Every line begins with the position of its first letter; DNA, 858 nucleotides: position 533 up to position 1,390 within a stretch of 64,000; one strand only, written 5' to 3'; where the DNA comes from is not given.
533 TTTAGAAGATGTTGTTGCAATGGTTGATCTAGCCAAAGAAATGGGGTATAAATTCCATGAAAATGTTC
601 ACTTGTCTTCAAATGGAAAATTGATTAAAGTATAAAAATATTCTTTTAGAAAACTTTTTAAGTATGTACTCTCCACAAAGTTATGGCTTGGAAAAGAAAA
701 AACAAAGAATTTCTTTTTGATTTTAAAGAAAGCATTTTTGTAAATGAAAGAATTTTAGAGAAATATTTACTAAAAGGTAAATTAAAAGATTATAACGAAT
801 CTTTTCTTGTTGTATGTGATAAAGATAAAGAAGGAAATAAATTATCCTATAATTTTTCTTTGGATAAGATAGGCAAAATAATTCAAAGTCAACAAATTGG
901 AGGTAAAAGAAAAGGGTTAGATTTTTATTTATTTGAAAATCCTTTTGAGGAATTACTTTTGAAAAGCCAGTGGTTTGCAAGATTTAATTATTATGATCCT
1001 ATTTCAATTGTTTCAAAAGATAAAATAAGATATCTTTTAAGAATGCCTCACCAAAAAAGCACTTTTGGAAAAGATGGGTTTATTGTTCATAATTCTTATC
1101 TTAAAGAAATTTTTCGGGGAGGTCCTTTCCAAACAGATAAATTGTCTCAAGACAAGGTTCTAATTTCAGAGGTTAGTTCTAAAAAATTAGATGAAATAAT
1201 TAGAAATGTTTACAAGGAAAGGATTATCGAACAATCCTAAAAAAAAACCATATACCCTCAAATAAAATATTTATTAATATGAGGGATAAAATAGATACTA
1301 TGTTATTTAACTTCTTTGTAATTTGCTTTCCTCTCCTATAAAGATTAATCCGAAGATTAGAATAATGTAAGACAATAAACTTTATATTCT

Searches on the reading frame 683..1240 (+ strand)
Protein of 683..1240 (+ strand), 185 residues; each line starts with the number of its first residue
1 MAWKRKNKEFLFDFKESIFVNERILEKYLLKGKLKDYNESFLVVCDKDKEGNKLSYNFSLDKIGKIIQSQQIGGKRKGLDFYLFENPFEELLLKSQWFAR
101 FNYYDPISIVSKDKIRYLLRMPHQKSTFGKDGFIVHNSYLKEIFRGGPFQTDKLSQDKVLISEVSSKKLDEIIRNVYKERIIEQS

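Call 87: find_encoding_contigs(protein=window:683-1240:+, flank=10000, max_places=1)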
Protein window:683-1240:+ (185 aa): 11 contigs read that carry it; 1 place shown.
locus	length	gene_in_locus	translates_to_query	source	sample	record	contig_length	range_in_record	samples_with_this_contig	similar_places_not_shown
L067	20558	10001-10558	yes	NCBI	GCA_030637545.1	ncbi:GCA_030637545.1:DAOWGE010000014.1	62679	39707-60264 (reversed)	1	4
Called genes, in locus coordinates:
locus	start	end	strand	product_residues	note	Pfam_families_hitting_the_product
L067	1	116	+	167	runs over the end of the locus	PF13298:LigD_N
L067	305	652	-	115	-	-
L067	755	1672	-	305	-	PF00318:Ribosomal_S2 (faint)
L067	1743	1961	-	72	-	-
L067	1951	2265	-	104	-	-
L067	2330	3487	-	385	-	PF03952:Enolase_N (weak), PF00113:Enolase_C, PF13378:MR_MLE_C (weak)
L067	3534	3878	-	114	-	-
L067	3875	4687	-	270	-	PF01138:RNase_PH, PF03725:RNase_PH_C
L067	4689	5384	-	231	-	PF01138:RNase_PH, PF03725:RNase_PH_C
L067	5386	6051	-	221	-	PF14382:ECR1_N (weak), PF22625:ECR1_N_2 (faint), PF21266:S1_RRP4 (weak), PF00013:KH_1, PF15985:KH_6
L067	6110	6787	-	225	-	PF01172:SBDS_N, PF09377:SBDS_domain_II, PF20268:SBDS_C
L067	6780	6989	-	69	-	-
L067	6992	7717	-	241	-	PF10584:Proteasome_A_N, PF00227:Proteasome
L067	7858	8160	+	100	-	-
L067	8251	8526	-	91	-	-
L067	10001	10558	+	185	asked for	-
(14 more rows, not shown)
